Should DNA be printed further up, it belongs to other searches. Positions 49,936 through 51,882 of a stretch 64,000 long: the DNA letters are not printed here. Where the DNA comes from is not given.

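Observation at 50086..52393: GltS synthase-half genes with no amidotransferase or GltD, next to glutamate/glutamine genes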

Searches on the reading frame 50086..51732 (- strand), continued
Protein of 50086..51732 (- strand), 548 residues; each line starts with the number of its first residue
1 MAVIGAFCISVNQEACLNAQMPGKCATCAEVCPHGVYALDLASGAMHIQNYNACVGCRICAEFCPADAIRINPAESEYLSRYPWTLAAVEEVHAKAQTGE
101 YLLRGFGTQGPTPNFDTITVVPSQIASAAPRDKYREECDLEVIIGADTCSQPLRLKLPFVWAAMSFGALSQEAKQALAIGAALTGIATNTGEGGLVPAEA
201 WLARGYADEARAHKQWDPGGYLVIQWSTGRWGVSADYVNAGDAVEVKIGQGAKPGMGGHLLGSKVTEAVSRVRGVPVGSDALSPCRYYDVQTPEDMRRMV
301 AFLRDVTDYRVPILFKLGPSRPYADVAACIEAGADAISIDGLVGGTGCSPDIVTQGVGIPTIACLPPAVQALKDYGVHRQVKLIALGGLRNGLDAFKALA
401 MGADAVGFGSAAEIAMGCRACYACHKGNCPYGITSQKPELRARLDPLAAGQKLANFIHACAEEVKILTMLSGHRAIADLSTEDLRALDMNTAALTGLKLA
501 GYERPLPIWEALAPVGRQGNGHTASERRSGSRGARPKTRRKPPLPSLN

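Call 48: find_homologous_proteins(query=L053:9995-11551:+, max_evalue=1e-20)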
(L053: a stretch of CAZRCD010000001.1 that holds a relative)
Query L053:9995-11551:+ (518 aa): 7724 proteins with E <= 1e-20 among 8000 candidates; the best 120 are listed.
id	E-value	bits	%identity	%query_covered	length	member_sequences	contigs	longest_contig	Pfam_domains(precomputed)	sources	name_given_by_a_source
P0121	0.0e+0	1109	95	100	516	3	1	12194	PF14697.12,PF01070.25,PF00478.32,PF12838.13,PF13187.12,PF01645.24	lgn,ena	-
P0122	0.0e+0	1048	88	100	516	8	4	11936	PF14697.12,PF01070.25,PF00037.33,PF13484.12,PF12838.13,PF13187.12,PF01645.24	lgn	-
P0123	0.0e+0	1046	89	99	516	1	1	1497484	PF01070.25,PF00478.32,PF00037.33,PF13484.12,PF12838.13,PF13534.12,PF13187.12,PF01645.24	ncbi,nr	ncbi:MAG: alpha-hydroxy-acid oxidizing protein [Candidatus Bathyarchaeota archaeon]|nr:MAG: alpha-hy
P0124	0.0e+0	1018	86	100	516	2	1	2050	PF14697.12,PF01070.25,PF00037.33,PF13484.12,PF12838.13,PF13187.12,PF01645.24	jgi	-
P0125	0.0e+0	1011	84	99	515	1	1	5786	PF14697.12,PF01070.25,PF00478.32,PF00037.33,PF13484.12,PF12838.13,PF13534.12,PF13187.12,PF01645.24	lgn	-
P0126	3.3e-296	1001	83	99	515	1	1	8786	PF14697.12,PF01070.25,PF03060.22,PF00037.33,PF13484.12,PF12838.13,PF13187.12,PF01645.24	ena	-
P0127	4.6e-295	997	83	99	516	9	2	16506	PF14697.12,PF01070.25,PF00478.32,PF03060.22,PF00037.33,PF13484.12,PF12838.13,PF13187.12,PF01645.24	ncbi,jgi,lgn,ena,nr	ncbi:FMN-binding glutamate synthase family protein [Candidatus Bathyarchaeota archaeon]|nr:MAG: FMN-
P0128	8.8e-290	980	83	100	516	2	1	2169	PF14697.12,PF01070.25,PF00478.32,PF00037.33,PF13187.12,PF01645.24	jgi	-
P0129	3.4e-288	975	83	99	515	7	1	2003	PF14697.12,PF01070.25,PF00478.32,PF00037.33,PF13484.12,PF12838.13,PF13187.12,PF01645.24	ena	-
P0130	3.2e-247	839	71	97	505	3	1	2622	PF14697.12,PF01070.25,PF03060.22,PF00037.33,PF12838.13,PF13187.12,PF01645.24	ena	-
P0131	4.9e-242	822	70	97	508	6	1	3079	PF14697.12,PF01070.25,PF00478.32,PF03060.22,PF00037.33,PF13484.12,PF12838.13,PF13187.12,PF01645.24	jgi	-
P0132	9.0e-231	785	66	98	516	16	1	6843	PF14697.12,PF01070.25,PF00478.32,PF03060.22,PF12837.13,PF13484.12,PF12838.13,PF13187.12,PF01645.24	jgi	-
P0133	1.0e-228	778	64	97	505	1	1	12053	PF14697.12,PF01070.25,PF00478.32,PF12837.13,PF13484.12,PF12838.13,PF13237.12,PF13187.12,PF01645.24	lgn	-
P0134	1.2e-227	775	64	98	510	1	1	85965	PF01070.25,PF00478.32,PF03060.22,PF13484.12,PF12838.13,PF13187.12,PF01645.24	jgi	-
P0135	1.2e-223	762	63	98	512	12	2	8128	PF01070.25,PF00478.32,PF03060.22,PF13484.12,PF01180.28,PF12838.13,PF13187.12,PF01645.24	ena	-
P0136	1.5e-223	761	64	97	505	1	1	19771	PF01070.25,PF00478.32,PF13484.12,PF12838.13,PF13187.12,PF01645.24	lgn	-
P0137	2.0e-223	761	63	97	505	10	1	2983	PF01070.25,PF00478.32,PF13484.12,PF01180.28,PF12838.13,PF13187.12,PF01645.24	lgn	-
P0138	5.6e-222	756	63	98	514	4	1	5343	PF01070.25,PF00478.32,PF03060.22,PF13484.12,PF01180.28,PF12838.13,PF13187.12,PF01645.24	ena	-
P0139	2.1e-221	754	65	94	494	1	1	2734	PF01070.25,PF00478.32,PF13484.12,PF01180.28,PF12838.13,PF13237.12,PF13187.12,PF01645.24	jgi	-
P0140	3.9e-221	753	62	97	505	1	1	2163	PF01070.25,PF00478.32,PF03060.22,PF13484.12,PF12838.13,PF13187.12,PF01645.24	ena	-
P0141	4.4e-218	743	61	97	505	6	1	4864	PF01070.25,PF00478.32,PF03060.22,PF13484.12,PF01180.28,PF12838.13,PF13187.12,PF01645.24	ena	-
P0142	5.0e-216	737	61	98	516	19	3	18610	PF14697.12,PF01070.25,PF00478.32,PF00037.33,PF13484.12,PF12838.13,PF13187.12,PF01645.24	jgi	-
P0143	6.4e-214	730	65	92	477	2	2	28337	PF01070.25,PF00478.32,PF03060.22,PF13484.12,PF01180.28,PF12838.13,PF01645.24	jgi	-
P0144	1.8e-204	698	58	98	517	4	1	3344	PF01070.25,PF00478.32,PF03060.22,PF00037.33,PF13484.12,PF01180.28,PF12838.13,PF13187.12,PF01645.24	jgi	jgi:glutamate synthase domain-containing protein 2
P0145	4.3e-199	681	58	98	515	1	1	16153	PF01070.25,PF00478.32,PF00037.33,PF13484.12,PF01180.28,PF12838.13,PF13187.12,PF01645.24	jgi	jgi:glutamate synthase domain-containing protein 2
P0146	1.3e-197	676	60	93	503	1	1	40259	PF01070.25,PF00478.32,PF03060.22,PF00037.33,PF12838.13,PF01645.24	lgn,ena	-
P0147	1.8e-197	675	56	100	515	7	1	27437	PF01070.25,PF00478.32,PF00037.33,PF12838.13,PF13187.12,PF01645.24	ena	-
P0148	9.7e-197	673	57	99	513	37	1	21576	PF14697.12,PF00478.32,PF12837.13,PF13484.12,PF12838.13,PF13534.12,PF12800.13,PF01645.24,PF01070.25,PF12797.13,PF00037.33,PF01180.28,PF13237.12,PF13187.12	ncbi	ncbi:MAG: glutamate synthase-related protein [Promethearchaeota archaeon]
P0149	2.3e-195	668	57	98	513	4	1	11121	PF14697.12,PF00478.32,PF12837.13,PF13484.12,PF12838.13,PF13534.12,PF12800.13,PF01645.24,PF01070.25,PF12797.13,PF00037.33,PF01180.28,PF13237.12,PF13183.12,PF13187.12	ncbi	-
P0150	4.3e-195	668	59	98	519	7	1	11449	PF01070.25,PF00478.32,PF01645.24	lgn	-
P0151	1.6e-194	666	56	98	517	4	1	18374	PF14697.12,PF00478.32,PF12837.13,PF13484.12,PF12838.13,PF13534.12,PF12800.13,PF01645.24,PF01070.25,PF12797.13,PF00037.33,PF13237.12,PF13187.12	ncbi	-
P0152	6.2e-194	664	58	98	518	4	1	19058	PF01070.25,PF00478.32,PF01180.28,PF01645.24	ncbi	ncbi:MAG: glutamate synthase-related protein [Methanomassiliicoccales archaeon]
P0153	1.1e-193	663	56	97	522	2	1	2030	PF14697.12,PF00478.32,PF12837.13,PF13484.12,PF12838.13,PF13534.12,PF01645.24,PF01070.25,PF12797.13,PF00037.33,PF01180.28,PF13237.12,PF13187.12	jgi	-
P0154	1.2e-193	663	58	98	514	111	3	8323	PF14697.12,PF01070.25,PF00478.32,PF12837.13,PF00037.33,PF12838.13,PF13187.12,PF01645.24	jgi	jgi:glutamate synthase domain-containing protein 2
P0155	4.2e-193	661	56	98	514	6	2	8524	PF01070.25,PF00478.32,PF00037.33,PF12838.13,PF13187.12,PF01645.24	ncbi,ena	-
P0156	7.3e-193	660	65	85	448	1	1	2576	PF01070.25,PF00478.32,PF03060.22,PF01180.28,PF01645.24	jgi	-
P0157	7.3e-193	660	56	98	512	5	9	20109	PF01070.25,PF00478.32,PF00037.33,PF12838.13,PF13187.12,PF01645.24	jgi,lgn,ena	-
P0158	7.8e-193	660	57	97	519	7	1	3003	PF14697.12,PF01070.25,PF00037.33,PF12838.13,PF13237.12,PF13187.12,PF01645.24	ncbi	-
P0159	1.5e-192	659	56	98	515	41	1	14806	PF14697.12,PF01070.25,PF00478.32,PF12837.13,PF00037.33,PF13484.12,PF12838.13,PF13534.12,PF13237.12,PF13187.12,PF01645.24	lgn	-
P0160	2.3e-192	659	55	98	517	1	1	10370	PF01070.25,PF00478.32,PF13484.12,PF12838.13,PF13534.12,PF13187.12,PF01645.24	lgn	-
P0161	2.4e-192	658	56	98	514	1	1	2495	PF01070.25,PF00478.32,PF12838.13,PF13187.12,PF01645.24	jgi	jgi:glutamate synthase domain-containing protein 2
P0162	3.4e-192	658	57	97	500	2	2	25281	PF14697.12,PF00478.32,PF12837.13,PF13484.12,PF12838.13,PF13534.12,PF12800.13,PF01645.24,PF01070.25,PF12797.13,PF00037.33,PF13237.12,PF13183.12,PF13187.12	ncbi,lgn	ncbi:MAG: glutamate synthase-related protein [Candidatus Geothermarchaeales archaeon]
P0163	4.0e-192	658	56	97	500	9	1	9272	PF14697.12,PF00478.32,PF12837.13,PF13484.12,PF12838.13,PF13534.12,PF12800.13,PF01645.24,PF01070.25,PF12797.13,PF03060.22,PF00037.33,PF01180.28,PF13237.12,PF13187.12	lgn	-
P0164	5.6e-192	657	56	98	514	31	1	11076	PF14697.12,PF01070.25,PF00478.32,PF12837.13,PF00037.33,PF13484.12,PF12838.13,PF13237.12,PF13187.12,PF01645.24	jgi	jgi:glutamate synthase domain-containing protein 2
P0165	9.8e-192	656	57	98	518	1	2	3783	PF01070.25,PF00478.32,PF01645.24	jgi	jgi:glutamate synthase domain-containing protein 2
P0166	1.1e-191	656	57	98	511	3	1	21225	PF14697.12,PF01070.25,PF00478.32,PF12837.13,PF00037.33,PF13484.12,PF12838.13,PF13187.12,PF01645.24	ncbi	ncbi:MAG: glutamate synthase-related protein [Anaerolineae bacterium]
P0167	1.7e-190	652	54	100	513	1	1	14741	PF00478.32,PF00037.33,PF12838.13,PF13187.12,PF01645.24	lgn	-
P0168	2.0e-190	652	56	98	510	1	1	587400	PF01070.25,PF00478.32,PF01645.24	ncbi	-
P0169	2.0e-190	652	55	98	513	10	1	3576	PF14697.12,PF01070.25,PF00478.32,PF00037.33,PF12838.13,PF13187.12,PF01645.24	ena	-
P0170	5.1e-190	651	56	99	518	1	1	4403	PF01070.25,PF00478.32,PF01645.24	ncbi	-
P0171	1.4e-189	649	57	98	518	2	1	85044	PF01070.25,PF00478.32,PF01645.24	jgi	-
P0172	2.2e-189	649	56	98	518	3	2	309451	PF01070.25,PF00478.32,PF01645.24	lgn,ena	-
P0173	2.7e-189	648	55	98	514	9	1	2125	PF14697.12,PF01070.25,PF12797.13,PF00478.32,PF12837.13,PF00037.33,PF13484.12,PF12838.13,PF13237.12,PF13187.12,PF01645.24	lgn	-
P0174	2.8e-189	648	56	98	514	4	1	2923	PF01070.25,PF00478.32,PF13187.12,PF01645.24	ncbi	-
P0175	3.2e-189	648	55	98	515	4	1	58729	PF01070.25,PF00478.32,PF12838.13,PF13187.12,PF01645.24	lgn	-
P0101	4.3e-189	648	55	97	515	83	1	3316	PF14697.12,PF01070.25,PF12837.13,PF00037.33,PF12838.13,PF13187.12,PF01645.24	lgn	-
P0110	5.3e-189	647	55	97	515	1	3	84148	PF14697.12,PF01070.25,PF00478.32,PF12837.13,PF00037.33,PF12838.13,PF13187.12,PF01645.24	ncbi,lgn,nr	ncbi:MAG: FMN-binding glutamate synthase family protein [Anaerolineales bacterium]|nr:FMN-binding gl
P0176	6.1e-189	647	55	98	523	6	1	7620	PF14697.12,PF01070.25,PF00478.32,PF12837.13,PF00037.33,PF12838.13,PF13187.12,PF01645.24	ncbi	-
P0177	7.2e-189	647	56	98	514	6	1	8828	PF14697.12,PF01070.25,PF00478.32,PF12837.13,PF00037.33,PF13484.12,PF12838.13,PF13237.12,PF13187.12,PF01645.24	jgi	jgi:glutamate synthase domain-containing protein 2/NAD-dependent dihydropyrimidine dehydrogenase Pre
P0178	8.6e-189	647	55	97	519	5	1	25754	PF14697.12,PF01070.25,PF00478.32,PF00037.33,PF13484.12,PF12838.13,PF13187.12,PF01645.24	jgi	jgi:glutamate synthase domain-containing protein 2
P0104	1.7e-188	646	55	98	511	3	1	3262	PF14697.12,PF12837.13,PF00037.33,PF13484.12,PF12838.13,PF13187.12,PF01645.24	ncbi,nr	ncbi:MAG TPA: FMN-binding glutamate synthase family protein, partial [Halothiobacillaceae bacterium]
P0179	1.9e-188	646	55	99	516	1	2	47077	PF14697.12,PF01070.25,PF00478.32,PF12837.13,PF00037.33,PF12838.13,PF13237.12,PF13187.12,PF01645.24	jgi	jgi:glutamate synthase domain-containing protein 2/NAD-dependent dihydropyrimidine dehydrogenase Pre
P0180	2.4e-188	645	55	98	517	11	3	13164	PF01070.25,PF00478.32,PF03060.22,PF01180.28,PF01645.24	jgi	jgi:glutamate synthase domain-containing protein 2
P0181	3.0e-188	645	55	99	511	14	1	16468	PF14697.12,PF01070.25,PF00478.32,PF00037.33,PF13484.12,PF12838.13,PF13237.12,PF13187.12,PF01645.24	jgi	jgi:glutamate synthase domain-containing protein 2/NAD-dependent dihydropyrimidine dehydrogenase Pre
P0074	3.4e-188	645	55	98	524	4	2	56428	PF14697.12,PF01070.25,PF00478.32,PF00037.33,PF12838.13,PF13187.12,PF01645.24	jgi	jgi:glutamate synthase domain-containing protein 2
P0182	5.7e-188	644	56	99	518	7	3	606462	PF01070.25,PF00478.32,PF01645.24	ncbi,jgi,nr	ncbi:MAG: glutamate synthase-related protein [Methanomassiliicoccales archaeon]|jgi:glutamate syntha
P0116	6.1e-188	644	55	97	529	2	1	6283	PF14697.12,PF01070.25,PF00478.32,PF00037.33,PF12838.13,PF13187.12,PF01645.24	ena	-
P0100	6.3e-188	644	56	98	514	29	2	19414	PF01070.25,PF00478.32,PF12837.13,PF00037.33,PF01180.28,PF12838.13,PF13237.12,PF13187.12,PF01645.24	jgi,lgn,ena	-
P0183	8.0e-188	644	54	98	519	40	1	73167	PF01070.25,PF12838.13,PF13187.12,PF01645.24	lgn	-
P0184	1.2e-187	643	55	97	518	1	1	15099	PF01070.25,PF00478.32,PF00037.33,PF12838.13,PF13187.12,PF01645.24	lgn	-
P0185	1.3e-187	643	55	98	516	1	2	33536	PF01070.25,PF00478.32,PF12838.13,PF13187.12,PF01645.24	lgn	-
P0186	1.4e-187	643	54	97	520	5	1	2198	PF00478.32,PF12837.13,PF00037.33,PF13484.12,PF12838.13,PF13187.12,PF01645.24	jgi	jgi:glutamate synthase domain-containing protein 2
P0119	1.8e-187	642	55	97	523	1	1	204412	PF01070.25,PF00478.32,PF00037.33,PF13484.12,PF12838.13,PF13187.12,PF01645.24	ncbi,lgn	-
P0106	1.8e-187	642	55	97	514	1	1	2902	PF01070.25,PF12837.13,PF00037.33,PF12838.13,PF13187.12,PF01645.24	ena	-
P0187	2.4e-187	642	56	98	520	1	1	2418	PF01070.25,PF00478.32,PF03060.22,PF01645.24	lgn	-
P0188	2.6e-187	642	57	99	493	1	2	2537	PF14697.12,PF01070.25,PF00037.33,PF12838.13,PF13534.12,PF13237.12,PF13187.12,PF01645.24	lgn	-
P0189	2.7e-187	642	55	97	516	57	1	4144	PF14697.12,PF01070.25,PF00478.32,PF00037.33,PF12838.13,PF13187.12,PF01645.24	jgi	jgi:glutamate synthase domain-containing protein 2/NAD-dependent dihydropyrimidine dehydrogenase Pre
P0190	3.0e-187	642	56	98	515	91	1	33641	PF01070.25,PF12837.13,PF00037.33,PF13484.12,PF12838.13,PF13237.12,PF13187.12,PF01645.24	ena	-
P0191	3.5e-187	641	54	98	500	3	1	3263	PF14697.12,PF00478.32,PF12837.13,PF13484.12,PF12838.13,PF13534.12,PF01645.24,PF01070.25,PF12797.13,PF00037.33,PF13237.12,PF13187.12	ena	-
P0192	3.8e-187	641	57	97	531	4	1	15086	PF14697.12,PF01070.25,PF00037.33,PF13484.12,PF12838.13,PF13187.12,PF01645.24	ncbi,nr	ncbi:MAG: alpha-hydroxy-acid oxidizing protein [Anaerolineae bacterium]|nr:alpha-hydroxy-acid oxidiz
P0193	4.1e-187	641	55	97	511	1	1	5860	PF14697.12,PF01070.25,PF00478.32,PF12837.13,PF00037.33,PF13484.12,PF12838.13,PF13187.12,PF01645.24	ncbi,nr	ncbi:MAG: alpha-hydroxy-acid oxidizing protein [Anaerolineales bacterium]|nr:alpha-hydroxy-acid oxid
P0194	4.5e-187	641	54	99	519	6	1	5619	PF01070.25,PF00478.32,PF13484.12,PF12838.13,PF13187.12,PF01645.24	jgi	jgi:glutamate synthase domain-containing protein 2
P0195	4.8e-187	641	54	98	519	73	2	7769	PF14697.12,PF12837.13,PF00037.33,PF13484.12,PF12838.13,PF13187.12,PF01645.24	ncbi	-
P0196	4.9e-187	641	55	98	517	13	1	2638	PF01070.25,PF12838.13,PF13187.12,PF01645.24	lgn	-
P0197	5.4e-187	641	54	97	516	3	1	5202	PF14697.12,PF01070.25,PF12837.13,PF00037.33,PF13484.12,PF12838.13,PF13237.12,PF13187.12,PF01645.24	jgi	-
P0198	5.7e-187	641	55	98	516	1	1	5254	PF01070.25,PF00478.32,PF00037.33,PF12838.13,PF13187.12,PF01645.24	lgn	-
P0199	6.1e-187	641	55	98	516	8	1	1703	PF01070.25,PF00478.32,PF12838.13,PF13187.12,PF01645.24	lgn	-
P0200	6.3e-187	641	54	98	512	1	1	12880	PF01070.25,PF00478.32,PF00037.33,PF12838.13,PF13187.12,PF01645.24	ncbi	-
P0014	7.5e-187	640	54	98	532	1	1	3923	PF14697.12,PF01070.25,PF00478.32,PF12837.13,PF00037.33,PF12838.13,PF13187.12,PF01645.24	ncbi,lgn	ncbi:MAG: glutamate synthase-related protein [Anaerolineales bacterium]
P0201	8.7e-187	640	54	99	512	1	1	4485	PF14697.12,PF01070.25,PF00478.32,PF00037.33,PF13484.12,PF12838.13,PF13187.12,PF01645.24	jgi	-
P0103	9.7e-187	640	55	99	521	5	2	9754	PF14697.12,PF01070.25,PF12837.13,PF00037.33,PF12838.13,PF13237.12,PF13187.12,PF01645.24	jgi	jgi:glutamate synthase domain-containing protein 2/NAD-dependent dihydropyrimidine dehydrogenase Pre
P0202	1.1e-186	640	54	97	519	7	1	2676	PF14697.12,PF01070.25,PF00037.33,PF12838.13,PF13187.12,PF01645.24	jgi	-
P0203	1.1e-186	640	55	98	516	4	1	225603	PF01070.25,PF12838.13,PF13187.12,PF01645.24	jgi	jgi:glutamate synthase domain-containing protein 2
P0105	1.1e-186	640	54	98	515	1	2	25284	PF14697.12,PF01070.25,PF00478.32,PF12837.13,PF00037.33,PF13484.12,PF12838.13,PF13237.12,PF13187.12,PF01645.24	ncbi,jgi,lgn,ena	jgi:methylamine---glutamate N-methyltransferase subunit C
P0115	1.3e-186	640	55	95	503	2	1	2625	PF14697.12,PF01070.25,PF12837.13,PF00037.33,PF12838.13,PF13237.12,PF13187.12,PF01645.24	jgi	-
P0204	1.4e-186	639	55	98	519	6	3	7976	PF01070.25,PF00478.32,PF01645.24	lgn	-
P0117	2.5e-186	639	54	98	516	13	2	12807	PF14697.12,PF12837.13,PF00037.33,PF13484.12,PF12838.13,PF13237.12,PF13187.12,PF01645.24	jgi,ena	-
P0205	2.7e-186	638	55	97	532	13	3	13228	PF01070.25,PF00478.32,PF12837.13,PF00037.33,PF13484.12,PF12838.13,PF13187.12,PF01645.24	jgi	jgi:glutamate synthase domain-containing protein 2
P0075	2.8e-186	638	54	98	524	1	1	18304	PF01070.25,PF00478.32,PF00037.33,PF12838.13,PF13187.12,PF01645.24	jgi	jgi:methylamine---glutamate N-methyltransferase subunit C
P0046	3.2e-186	638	54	98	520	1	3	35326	PF01070.25,PF00478.32,PF00037.33,PF12838.13,PF13187.12,PF01645.24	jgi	jgi:glutamate synthase domain-containing protein 2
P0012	3.8e-186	638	55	98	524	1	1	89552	PF14697.12,PF01070.25,PF00478.32,PF00037.33,PF12838.13,PF13187.12,PF01645.24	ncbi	ncbi:glutamate synthase-related protein [Chloroflexota bacterium]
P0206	4.5e-186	638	54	98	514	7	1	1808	PF01070.25,PF00478.32,PF00037.33,PF12838.13,PF13187.12,PF01645.24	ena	-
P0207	4.8e-186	638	53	98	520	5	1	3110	PF01070.25,PF00478.32,PF00037.33,PF13484.12,PF12838.13,PF13187.12,PF01645.24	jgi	jgi:glutamate synthase domain-containing protein 2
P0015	6.3e-186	637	55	98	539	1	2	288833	PF01070.25,PF00478.32,PF12837.13,PF00037.33,PF12838.13,PF13187.12,PF01645.24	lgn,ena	-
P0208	7.0e-186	637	53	97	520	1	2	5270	PF14697.12,PF12838.13,PF13187.12,PF01645.24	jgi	-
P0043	7.7e-186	637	54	99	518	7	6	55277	PF14697.12,PF01070.25,PF00478.32,PF00037.33,PF01180.28,PF12838.13,PF13187.12,PF01645.24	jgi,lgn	jgi:glutamate synthase domain-containing protein 2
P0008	8.6e-186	637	55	99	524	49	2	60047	PF01070.25,PF00478.32,PF00037.33,PF12838.13,PF13187.12,PF01645.24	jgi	jgi:glutamate synthase domain-containing protein 2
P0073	9.7e-186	637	54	98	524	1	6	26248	PF01070.25,PF00478.32,PF12838.13,PF13187.12,PF01645.24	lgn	-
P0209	1.2e-185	636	54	98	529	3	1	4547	PF01070.25,PF00478.32,PF13484.12,PF12838.13,PF13187.12,PF01645.24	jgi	jgi:glutamate synthase domain-containing protein 2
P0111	1.2e-185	636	54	97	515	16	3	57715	PF14697.12,PF12837.13,PF00037.33,PF13484.12,PF12838.13,PF13187.12,PF01645.24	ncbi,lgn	-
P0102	1.3e-185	636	54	98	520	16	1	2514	PF14697.12,PF00478.32,PF12837.13,PF00037.33,PF13484.12,PF12838.13,PF13187.12,PF01645.24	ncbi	-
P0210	1.6e-185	636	53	98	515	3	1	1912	PF14697.12,PF01070.25,PF00478.32,PF00037.33,PF13484.12,PF12838.13,PF13237.12,PF13187.12,PF01645.24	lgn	-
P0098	1.8e-185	636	54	97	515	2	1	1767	PF14697.12,PF01070.25,PF00478.32,PF12837.13,PF00037.33,PF13484.12,PF12838.13,PF13187.12,PF01645.24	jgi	jgi:glutamate synthase domain-containing protein 2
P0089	1.8e-185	636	55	98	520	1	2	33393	PF14697.12,PF01070.25,PF00478.32,PF00037.33,PF12838.13,PF13187.12,PF01645.24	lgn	-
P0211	2.2e-185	635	54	97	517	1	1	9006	PF14697.12,PF01070.25,PF00478.32,PF00037.33,PF12838.13,PF13187.12,PF01645.24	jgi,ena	-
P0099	2.3e-185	635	54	99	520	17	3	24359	PF01070.25,PF12837.13,PF00037.33,PF12838.13,PF13187.12,PF01645.24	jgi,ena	-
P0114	2.3e-185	635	54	97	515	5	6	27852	PF01070.25,PF12837.13,PF00037.33,PF13484.12,PF12838.13,PF13237.12,PF13187.12,PF01645.24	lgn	-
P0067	2.8e-185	635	54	99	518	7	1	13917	PF14697.12,PF01070.25,PF00478.32,PF12837.13,PF00037.33,PF12838.13,PF13187.12,PF01645.24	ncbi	-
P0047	3.0e-185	635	54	99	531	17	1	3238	PF14697.12,PF01070.25,PF00478.32,PF00037.33,PF12838.13,PF13187.12,PF01645.24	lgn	-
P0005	3.4e-185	635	55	98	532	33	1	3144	PF01070.25,PF00478.32,PF00037.33,PF12838.13,PF13187.12,PF01645.24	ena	-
